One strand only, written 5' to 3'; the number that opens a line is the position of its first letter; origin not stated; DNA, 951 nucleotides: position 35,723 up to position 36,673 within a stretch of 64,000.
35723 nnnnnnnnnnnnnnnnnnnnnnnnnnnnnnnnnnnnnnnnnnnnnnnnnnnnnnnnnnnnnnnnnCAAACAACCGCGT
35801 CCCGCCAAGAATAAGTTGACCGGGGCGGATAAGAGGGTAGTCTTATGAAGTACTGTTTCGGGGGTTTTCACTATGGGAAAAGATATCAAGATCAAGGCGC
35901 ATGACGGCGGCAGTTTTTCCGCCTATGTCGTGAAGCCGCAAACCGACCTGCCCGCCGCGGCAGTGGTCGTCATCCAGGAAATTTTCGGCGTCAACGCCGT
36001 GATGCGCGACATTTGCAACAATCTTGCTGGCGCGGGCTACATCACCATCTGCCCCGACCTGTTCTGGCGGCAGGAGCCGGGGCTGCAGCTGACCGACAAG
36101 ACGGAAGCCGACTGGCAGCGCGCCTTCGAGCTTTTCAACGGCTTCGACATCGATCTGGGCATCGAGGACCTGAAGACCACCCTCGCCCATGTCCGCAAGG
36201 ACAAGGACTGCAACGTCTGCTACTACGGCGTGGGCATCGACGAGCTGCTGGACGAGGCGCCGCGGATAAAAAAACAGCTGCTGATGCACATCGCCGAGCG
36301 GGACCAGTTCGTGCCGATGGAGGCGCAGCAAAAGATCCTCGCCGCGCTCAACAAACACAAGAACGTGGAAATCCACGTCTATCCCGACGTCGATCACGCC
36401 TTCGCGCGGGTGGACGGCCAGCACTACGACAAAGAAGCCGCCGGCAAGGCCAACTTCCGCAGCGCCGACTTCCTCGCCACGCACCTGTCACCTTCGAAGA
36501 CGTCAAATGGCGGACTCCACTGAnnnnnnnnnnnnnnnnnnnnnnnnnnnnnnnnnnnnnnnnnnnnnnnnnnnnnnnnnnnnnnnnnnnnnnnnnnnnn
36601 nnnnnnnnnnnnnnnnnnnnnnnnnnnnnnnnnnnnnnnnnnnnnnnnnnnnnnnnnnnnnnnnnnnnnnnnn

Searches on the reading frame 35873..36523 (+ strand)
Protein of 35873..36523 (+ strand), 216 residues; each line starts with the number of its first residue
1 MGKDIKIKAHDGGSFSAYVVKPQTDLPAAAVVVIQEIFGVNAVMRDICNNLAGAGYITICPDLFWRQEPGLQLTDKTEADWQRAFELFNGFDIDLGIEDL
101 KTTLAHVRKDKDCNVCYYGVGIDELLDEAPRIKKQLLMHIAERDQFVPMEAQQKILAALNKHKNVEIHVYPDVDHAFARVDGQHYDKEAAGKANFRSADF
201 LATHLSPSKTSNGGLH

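Call 62: search_protein_families(library=pfam, proteins=[window:35873-36523:+], max_evalue=0.001)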
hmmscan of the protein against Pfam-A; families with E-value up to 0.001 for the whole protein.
window:35873-36523:+ (216 aa): 3 families
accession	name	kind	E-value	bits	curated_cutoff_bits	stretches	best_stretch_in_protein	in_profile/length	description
PF01738.24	DLH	-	1.6e-34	119.9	21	2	111-204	121-216/217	Dienelactone hydrolase family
PF12146.15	Hydrolase_4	-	0.00045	20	27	1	122-176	180-233/239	Serine aminopeptidase, S33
PF00326.27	Peptidase_S9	-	0.00075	19.5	22.6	0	132-184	143-196/213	Prolyl oligopeptidase family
